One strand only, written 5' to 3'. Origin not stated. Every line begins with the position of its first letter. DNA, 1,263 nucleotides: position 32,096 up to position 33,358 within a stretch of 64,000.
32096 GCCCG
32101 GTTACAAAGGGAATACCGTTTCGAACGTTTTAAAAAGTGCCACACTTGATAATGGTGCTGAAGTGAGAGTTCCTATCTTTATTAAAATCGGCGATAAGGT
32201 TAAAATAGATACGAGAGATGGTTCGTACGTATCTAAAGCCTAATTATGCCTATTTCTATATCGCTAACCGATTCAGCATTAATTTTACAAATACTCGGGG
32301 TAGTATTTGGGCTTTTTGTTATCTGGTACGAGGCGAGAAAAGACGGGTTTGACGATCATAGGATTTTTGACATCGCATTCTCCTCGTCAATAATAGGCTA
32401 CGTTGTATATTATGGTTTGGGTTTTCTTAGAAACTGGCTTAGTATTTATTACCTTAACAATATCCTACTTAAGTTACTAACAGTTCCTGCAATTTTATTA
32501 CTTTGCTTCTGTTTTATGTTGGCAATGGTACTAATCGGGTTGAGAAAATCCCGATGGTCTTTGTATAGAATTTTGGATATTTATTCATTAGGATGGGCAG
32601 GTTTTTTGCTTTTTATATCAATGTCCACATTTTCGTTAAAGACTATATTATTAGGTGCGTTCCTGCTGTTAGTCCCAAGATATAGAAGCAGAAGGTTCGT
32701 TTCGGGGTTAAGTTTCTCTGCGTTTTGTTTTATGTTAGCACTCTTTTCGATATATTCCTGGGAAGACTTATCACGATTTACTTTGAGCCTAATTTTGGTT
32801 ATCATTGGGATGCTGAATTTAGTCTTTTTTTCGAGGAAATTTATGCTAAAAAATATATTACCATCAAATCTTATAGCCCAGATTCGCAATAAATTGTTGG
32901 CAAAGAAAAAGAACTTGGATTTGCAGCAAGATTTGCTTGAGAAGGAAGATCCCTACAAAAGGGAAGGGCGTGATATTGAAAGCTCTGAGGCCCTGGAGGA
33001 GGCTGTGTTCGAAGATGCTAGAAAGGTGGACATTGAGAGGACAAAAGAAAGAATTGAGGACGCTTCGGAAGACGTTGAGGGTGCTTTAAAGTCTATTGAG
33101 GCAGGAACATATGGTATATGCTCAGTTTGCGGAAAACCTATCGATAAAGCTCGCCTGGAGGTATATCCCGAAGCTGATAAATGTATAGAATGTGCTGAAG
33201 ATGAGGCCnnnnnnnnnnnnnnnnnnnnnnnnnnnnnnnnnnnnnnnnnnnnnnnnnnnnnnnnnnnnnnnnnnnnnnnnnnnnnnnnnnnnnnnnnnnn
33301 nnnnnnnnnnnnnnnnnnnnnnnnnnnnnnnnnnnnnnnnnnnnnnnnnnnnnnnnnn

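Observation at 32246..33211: Polytopic membrane domain fused in-frame to a DksA/TraR C4 zinc-finger domain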

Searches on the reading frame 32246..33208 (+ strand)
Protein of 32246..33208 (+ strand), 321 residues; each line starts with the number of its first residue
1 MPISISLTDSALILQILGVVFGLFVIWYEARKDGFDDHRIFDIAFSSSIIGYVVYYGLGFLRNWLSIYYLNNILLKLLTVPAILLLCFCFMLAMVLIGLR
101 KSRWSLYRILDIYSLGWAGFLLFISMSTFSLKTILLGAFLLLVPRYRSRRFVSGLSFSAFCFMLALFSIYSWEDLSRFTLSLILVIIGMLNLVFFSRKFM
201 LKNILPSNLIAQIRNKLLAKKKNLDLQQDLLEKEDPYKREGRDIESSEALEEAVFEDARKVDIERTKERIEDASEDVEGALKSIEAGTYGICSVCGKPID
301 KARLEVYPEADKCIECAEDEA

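Call 3: search_protein_families(library=pfam, proteins=[window:32246-33208:+], max_evalue=1)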
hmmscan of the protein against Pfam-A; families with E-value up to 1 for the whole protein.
window:32246-33208:+ (321 aa): 4 families
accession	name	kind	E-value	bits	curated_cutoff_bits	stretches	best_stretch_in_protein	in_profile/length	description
PF01258.23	zf-dskA_traR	-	4.2e-11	43.1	24.9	1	287-319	1-33/36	Prokaryotic dksA/traR C4-type zinc finger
PF18508.7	zf_C2H2_13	-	0.1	12.7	26.5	1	287-300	15-28/42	Zinc finger domain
PF10367.15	zf-Vps39_C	-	0.27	11.3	24.7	1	291-310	11-30/41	Vacuolar sorting protein 39 C-terminal zinc finger domain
PF03742.19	PetN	-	0.54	10.6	20.3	1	110-131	1-19/29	PetN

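Call 4: search_protein_families(library=ncbifam, proteins=[window:32246-33208:+], max_evalue=1)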
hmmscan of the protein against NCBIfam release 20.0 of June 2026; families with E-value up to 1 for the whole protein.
window:32246-33208:+ (321 aa): 7 families
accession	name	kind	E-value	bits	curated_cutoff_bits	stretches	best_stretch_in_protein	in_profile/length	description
TIGR02890.1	bacill_yteA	subfamily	4.6e-15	56.1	134.4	1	266-319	63-116/159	regulatory protein, yteA family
NF033459.1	DksA_like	equivalog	1.8e-12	47.6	105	1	214-318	7-107/113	RNA polymerase-binding protein DksA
TIGR02420.1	dksA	equivalog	1e-11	45.2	115.5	1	226-318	16-109/110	RNA polymerase-binding protein DksA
TIGR02419.1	C4_traR_proteo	subfamily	1.2e-08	35.4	59.7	1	284-318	27-61/64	phage/conjugal plasmid C-4 type zinc finger protein, TraR family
NF008045.0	PRK10778.1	equivalog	8.3e-06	26.1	289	1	265-317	87-139/151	RNA polymerase-binding protein DksA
NF010268.0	PRK13715.1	equivalog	0.0015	18.5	108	1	291-317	36-62/73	conjugal transfer protein TraR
NF008243.0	PRK11019.1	equivalog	0.002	18.5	96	1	267-319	16-66/88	DksA/TraR family C4-type zinc finger protein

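Call 5: find_homologous_proteins(query=window:32246-33208:+, max_evalue=0.001)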
Query window:32246-33208:+ (321 aa): 40 proteins with E <= 0.001 among 4659 candidates.
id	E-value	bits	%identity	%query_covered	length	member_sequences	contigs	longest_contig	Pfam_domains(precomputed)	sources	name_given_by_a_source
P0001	3.7e-62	229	40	100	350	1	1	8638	PF01258.24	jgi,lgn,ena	-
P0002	6.4e-61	225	42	95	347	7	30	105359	PF01258.24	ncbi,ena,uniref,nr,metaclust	ncbi:MAG: Transcriptional regulator, TraR/DksA family [candidate division WWE3 bacterium GW2011_GWF1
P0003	1.8e-59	220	38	100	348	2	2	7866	PF01258.24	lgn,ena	-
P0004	2.6e-59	219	39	96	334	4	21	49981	PF01258.24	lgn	-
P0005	6.0e-59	218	41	95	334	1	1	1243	PF01258.24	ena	-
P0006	9.3e-59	217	40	95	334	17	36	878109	PF01258.24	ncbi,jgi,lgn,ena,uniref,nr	ncbi:MAG: hypothetical protein ACD_25C00153G0002 [uncultured bacterium]|uniref:Zinc finger DksA/TraR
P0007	1.2e-58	217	40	95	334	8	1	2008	PF01258.24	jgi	-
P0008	2.1e-58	216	40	96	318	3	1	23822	PF01258.24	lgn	-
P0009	4.5e-58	215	39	97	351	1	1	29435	PF01258.24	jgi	jgi:RNA polymerase-binding transcription factor DksA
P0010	1.3e-57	214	42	93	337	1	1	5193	-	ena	-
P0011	3.7e-57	212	39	97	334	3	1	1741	PF01258.24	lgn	-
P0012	4.6e-57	212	39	98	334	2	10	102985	PF01258.24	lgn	-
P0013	4.7e-57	212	37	98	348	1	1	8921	PF01258.24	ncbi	-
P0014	5.6e-57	212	38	97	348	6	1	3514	PF01258.24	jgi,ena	-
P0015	5.7e-57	212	38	97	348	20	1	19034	PF01258.24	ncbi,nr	ncbi:TraR/DksA C4-type zinc finger protein [Patescibacteria group bacterium]|nr:TraR/DksA C4-type zi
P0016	7.8e-57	211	37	100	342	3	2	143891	PF01258.24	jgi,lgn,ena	-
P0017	1.1e-56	211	38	95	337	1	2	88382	PF01258.24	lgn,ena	-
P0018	1.2e-56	211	38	97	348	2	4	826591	PF01258.24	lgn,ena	-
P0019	1.5e-56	210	40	96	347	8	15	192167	PF01258.24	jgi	-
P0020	8.3e-56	208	37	93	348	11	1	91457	PF01258.24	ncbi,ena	-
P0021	3.4e-55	206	36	97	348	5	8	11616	PF01258.24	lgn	-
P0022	3.8e-55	206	37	98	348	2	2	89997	PF01258.24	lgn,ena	-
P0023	5.8e-55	205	37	100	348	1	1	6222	PF01258.24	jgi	jgi:DnaK suppressor protein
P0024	8.6e-55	204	37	96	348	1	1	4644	PF01258.24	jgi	jgi:DnaK suppressor protein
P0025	2.9e-54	203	34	97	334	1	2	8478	PF01258.24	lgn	-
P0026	5.3e-53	199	38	95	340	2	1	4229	PF01258.24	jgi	jgi:DnaK suppressor protein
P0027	6.5e-53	198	36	98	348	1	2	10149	PF01258.24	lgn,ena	-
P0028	1.5e-52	197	36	98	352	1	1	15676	PF01258.24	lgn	-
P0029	2.0e-52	197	36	98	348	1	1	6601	PF01258.24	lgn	-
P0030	2.2e-51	193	37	96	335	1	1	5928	PF01258.24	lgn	-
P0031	1.3e-49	187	36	98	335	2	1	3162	PF01258.24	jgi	-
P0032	1.4e-49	187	37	96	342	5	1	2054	PF01258.24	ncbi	ncbi:MAG: TraR/DksA C4-type zinc finger protein [Patescibacteria group bacterium]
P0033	2.0e-48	184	36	100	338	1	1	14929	PF01258.24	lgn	-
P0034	5.5e-41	159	33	92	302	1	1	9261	PF01258.24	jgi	jgi:RNA polymerase-binding transcription factor DksA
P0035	2.1e-39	154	37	78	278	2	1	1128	PF01258.24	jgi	jgi:RNA polymerase-binding transcription factor DksA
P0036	2.8e-35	140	34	94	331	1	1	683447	PF01790.24,PF01258.24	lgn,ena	-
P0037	9.1e-35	139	33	95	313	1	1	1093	PF01258.24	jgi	jgi:RNA polymerase-binding transcription factor DksA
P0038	3.8e-31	127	32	94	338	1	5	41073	PF01790.24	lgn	-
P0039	4.5e-26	110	35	58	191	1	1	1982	PF01258.24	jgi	jgi:RNA polymerase-binding transcription factor DksA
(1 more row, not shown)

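Call 9: search_protein_families(library=pfam, alignment_id=A1, max_evalue=1)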
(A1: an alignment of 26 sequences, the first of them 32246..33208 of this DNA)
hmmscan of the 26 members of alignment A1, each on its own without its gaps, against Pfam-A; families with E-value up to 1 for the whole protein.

A. member 1, window:32246-33208:+ (321 aa): 4 families
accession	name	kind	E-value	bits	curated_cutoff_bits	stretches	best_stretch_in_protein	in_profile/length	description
PF01258.23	zf-dskA_traR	-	4.2e-11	43.1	24.9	1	287-319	1-33/36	Prokaryotic dksA/traR C4-type zinc finger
PF18508.7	zf_C2H2_13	-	0.1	12.7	26.5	1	287-300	15-28/42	Zinc finger domain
PF10367.15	zf-Vps39_C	-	0.27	11.3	24.7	1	291-310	11-30/41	Vacuolar sorting protein 39 C-terminal zinc finger domain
PF03742.19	PetN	-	0.54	10.6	20.3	1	110-131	1-19/29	PetN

B. families by the number of members that match (of 26 scanned): 25 families
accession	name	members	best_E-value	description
PF01258.23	zf-dskA_traR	25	2.8e-14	Prokaryotic dksA/traR C4-type zinc finger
PF18508.7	zf_C2H2_13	8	0.0037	Zinc finger domain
PF10367.15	zf-Vps39_C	8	0.078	Vacuolar sorting protein 39 C-terminal zinc finger domain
PF05674.17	DUF816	4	0.028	Baculovirus protein of unknown function (DUF816)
PF01790.23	LGT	3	1.7e-13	Prolipoprotein diacylglyceryl transferase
PF11330.14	30K_MP_C_Ter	3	0.01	C-Terminal of 30K viral movement proteins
PF14935.11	TMEM138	2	0.015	Transmembrane protein 138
PF02932.22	Neur_chan_memb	2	0.018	Neurotransmitter-gated ion-channel transmembrane region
PF18930.5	DUF5679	2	0.1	Domain of unknown function (DUF5679)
PF11976.14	Rad60-SLD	1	0.011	Ubiquitin-2 like Rad60 SUMO-like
PF07907.16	YibE_F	1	0.018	YibE/F-like protein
PF21958.2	SOGP_N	1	0.023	SOGP N-terminal domain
PF10372.14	CdaS_N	1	0.025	Diadenylate cyclase CdaS, N-terminal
PF17654.6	Trnau1ap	1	0.035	Selenocysteine tRNA 1 associated proteins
PF07698.17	7TM-7TMR_HD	1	0.038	7TM receptor with intracellular HD hydrolase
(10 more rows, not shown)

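Call 10: find_related_loci(query=A1, collection=genome_contigs, flank=6000)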
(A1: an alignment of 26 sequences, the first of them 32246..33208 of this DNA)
Query A1 (321 aa) in genome_contigs; peptide patterns used: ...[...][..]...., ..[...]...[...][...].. (x = any residue, [..] = any of these).
130 stretches matched a pattern; 73 encode a relative of the query (tblastn E <= 1e-3); 72 distinct loci.
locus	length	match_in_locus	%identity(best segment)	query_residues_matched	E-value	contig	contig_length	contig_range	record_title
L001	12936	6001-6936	42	17-320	4e-66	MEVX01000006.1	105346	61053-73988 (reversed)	MAG: candidate division WWE3 bacterium RIFOXYB1_FULL_43_24 rifoxyb1_full_scaffold_166, whole genome shotgun sequence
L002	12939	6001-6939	41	16-320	4e-66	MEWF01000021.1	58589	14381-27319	MAG: candidate division WWE3 bacterium RIFOXYC2_FULL_42_13 rifoxyc2_full_scaffold_594, whole genome shotgun sequence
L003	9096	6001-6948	40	13-320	6e-66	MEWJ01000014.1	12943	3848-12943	MAG: candidate division WWE3 bacterium RIFOXYD1_FULL_43_17 rifoxyd1_full_scaffold_2216, whole genome shotgun sequence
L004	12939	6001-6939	40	16-320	2e-65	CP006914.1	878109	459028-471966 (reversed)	Candidate division WWE3 bacterium RAAC2_WWE3_1 chromosome, complete genome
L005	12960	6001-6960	37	2-319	2e-64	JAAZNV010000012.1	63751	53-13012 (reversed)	MAG: candidate division WWE3 bacterium isolate AS27yjCOA_202 162915_AS27, whole genome shotgun sequence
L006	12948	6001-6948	39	13-320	7e-64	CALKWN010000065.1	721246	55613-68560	MAG TPA_asm: uncultured candidate division WWE3 bacterium isolate SRR6007446_bin.103_CONCOCT_v1.1_MAG genome assembly, c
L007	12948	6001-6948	40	12-320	2e-63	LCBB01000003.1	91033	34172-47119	MAG: candidate division WWE3 bacterium GW2011_GWC2_41_23 UU55_C0003, whole genome shotgun sequence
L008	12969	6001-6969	39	6-318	6e-63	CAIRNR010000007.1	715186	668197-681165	uncultured candidate division WWE3 bacterium isolate AM-2014_bin-1800 genome assembly, contig: bin-1800:7/8, whole genom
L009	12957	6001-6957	38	10-321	1e-62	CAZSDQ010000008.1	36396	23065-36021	MAG TPA_asm: uncultured Candidatus Saccharibacteria bacterium isolate binchicken_co117_468 genome assembly, contig: NODE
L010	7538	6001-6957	37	10-321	7e-62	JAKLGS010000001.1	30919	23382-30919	MAG: Patescibacteria group bacterium isolate RA.bin45 RA.bin45_1, whole genome shotgun sequence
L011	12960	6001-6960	39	9-321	4e-61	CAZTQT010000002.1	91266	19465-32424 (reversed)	MAG TPA_asm: uncultured Candidatus Saccharibacteria bacterium isolate binchicken_co45_572 genome assembly, contig: NODE_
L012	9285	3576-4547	38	3-319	1e-60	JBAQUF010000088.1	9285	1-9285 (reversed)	MAG: Patescibacteria group bacterium isolate MFD12006_ilm_asm_bin4 k127_14160, whole genome shotgun sequence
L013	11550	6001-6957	37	10-321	4e-58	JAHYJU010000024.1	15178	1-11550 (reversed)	MAG: Patescibacteria group bacterium isolate KA30 NODE_1942_length_15178_cov_4.200186, whole genome shotgun sequence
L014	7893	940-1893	37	9-319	7e-58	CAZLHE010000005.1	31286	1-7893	MAG TPA_asm: uncultured Candidatus Saccharibacteria bacterium isolate binchicken_co220_46 genome assembly, contig: NODE_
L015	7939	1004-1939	37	17-320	7e-57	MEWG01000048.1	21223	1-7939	MAG: candidate division WWE3 bacterium RIFOXYD1_FULL_39_9 rifoxyd1_full_scaffold_859, whole genome shotgun sequence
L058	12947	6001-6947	34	13-320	4e-24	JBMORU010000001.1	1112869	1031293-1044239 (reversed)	MAG: Patescibacteria group bacterium isolate Betzabe_MAG188 MAG188_1, whole genome shotgun sequence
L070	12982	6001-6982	38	1-317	3e-15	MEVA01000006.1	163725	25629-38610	MAG: candidate division WWE3 bacterium RIFCSPHIGHO2_01_FULL_42_13 rifcsphigho2_01_scaffold_188, whole genome shotgun seq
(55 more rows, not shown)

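Call 27: predict_structure(alignment_id=A1)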
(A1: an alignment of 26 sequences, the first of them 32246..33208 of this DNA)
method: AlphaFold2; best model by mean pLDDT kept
length: 321 residues; sequences in the alignment: 26
mean_pLDDT: 83.1   pTM: 0.60
mean pLDDT of the five models: 83.1, 82.1, 82.0, 81.5, 80.3
residues with pLDDT >= 90: 112; 70-90: 168; 50-70: 34; < 50: 7
segments of 3 or more residues with pLDDT < 50: 1-3
pLDDT, mean of each block of 10 residues (from residue 1): 55 88 94 89 94 93 91 86 90 91 85 93 83 89 75 82 89 78 91 73 67 90 89 75 56 78 87 88 81 77 85 79 63
secondary structure, 60 per line:
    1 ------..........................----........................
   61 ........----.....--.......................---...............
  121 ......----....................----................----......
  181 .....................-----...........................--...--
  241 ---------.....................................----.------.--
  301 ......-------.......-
elements in order: H7-32 H37-68 H73-77 H80-102 H106-126 H131-150 H155-170 H175-201 H207-233 H250-286 H301-306 H314-320

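Call 29: fold_search(model_id=the predicted structure, library=pdb)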
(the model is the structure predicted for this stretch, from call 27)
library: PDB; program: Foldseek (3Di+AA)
matches with E <= 10: 60; with E <= 0.001: 0
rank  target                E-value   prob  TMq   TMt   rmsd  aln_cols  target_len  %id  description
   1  7khi_M                6.2e-03  1.00  0.32  0.68   2.2       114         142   24  Escherichia coli RNA polymerase and rrnBP1 promoter complex with DksA/ppGpp (released 2020-10-28)
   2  4ijj_A                7.0e-03  1.00  0.31  0.73   2.1       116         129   25  Structure of transcription factor DksA2 from Pseudomonas aeruginosa (released 2013-02-27)
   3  1tjl_A                2.7e-02  1.00  0.26  0.51   4.8       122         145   20  Crystal structure of transcription factor DksA from E. coli (released 2004-09-07)
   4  4ijj_B                3.1e-02  1.00  0.29  0.69   3.4       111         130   25  Structure of transcription factor DksA2 from Pseudomonas aeruginosa (released 2013-02-27)
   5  5vsw_M                3.5e-02  1.00  0.30  0.65   2.8       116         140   24  X-ray crystal structure of Escherichia coli RNA polymerase and DksA/ppGpp complex (released 2017-06-14)
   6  6ptg_B                5.2e-02  1.00  0.22  0.80   5.9       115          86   21  Structure of RNA polymerase binding protein and transcriptional regulator Dks from Chlamydia trachomatis L2 (LGV434) (released 2019-07-24)
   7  5azb                  5.7e-02  1.00  0.42  0.46   6.5       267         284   10  Crystal structure of Escherichia coli Lgt in complex with phosphatidylglycerol and the inhibitor palmitic acid (released 2016-01-27)
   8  2kq9_MODEL_1_A        9.2e-02  1.00  0.23  0.63  11.1       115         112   23  Solution structure of DnaK suppressor protein from Agrobacterium tumefaciens C58. Northeast Structural Genomic (released 2009-11-17)
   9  6ptg_A                9.6e-02  1.00  0.16  0.56  14.5        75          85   27  Structure of RNA polymerase binding protein and transcriptional regulator Dks from Chlamydia trachomatis L2 (LGV434) (released 2019-07-24)
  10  5h35_C                9.7e-01  0.21  0.17  0.24  13.8       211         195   14  Crystal structures of the TRIC trimeric intracellular cation channel orthologue from Sulfolobus solfataricus (released 2017-01-11)
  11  8iyj_W0               1.4e+00  0.06  0.11  0.12  28.9       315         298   12  Cryo-EM structure of the 48-nm repeat doublet microtubule from mouse sperm (released 2023-07-05)
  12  2btp_A                2.6e+00  0.13  0.17  0.20  16.3       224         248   11  14-3-3 Protein Theta (Human) Complexed to Peptide (released 2005-06-28)
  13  5cwc                  3.3e+00  0.23  0.22  0.32  10.2       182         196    9  Crystal structure of de novo designed helical repeat protein DHR5 (released 2015-12-16)
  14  5cwg                  3.9e+00  0.20  0.22  0.32  10.2       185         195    8  Crystal structure of de novo designed helical repeat protein DHR10 (released 2015-12-16)
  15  7y49                  4.1e+00  0.06  0.16  0.12  24.8       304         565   14  Cryo-EM Structure of apo mitochondrial ABC transporter ABCB10 from Biortus (released 2023-04-19)
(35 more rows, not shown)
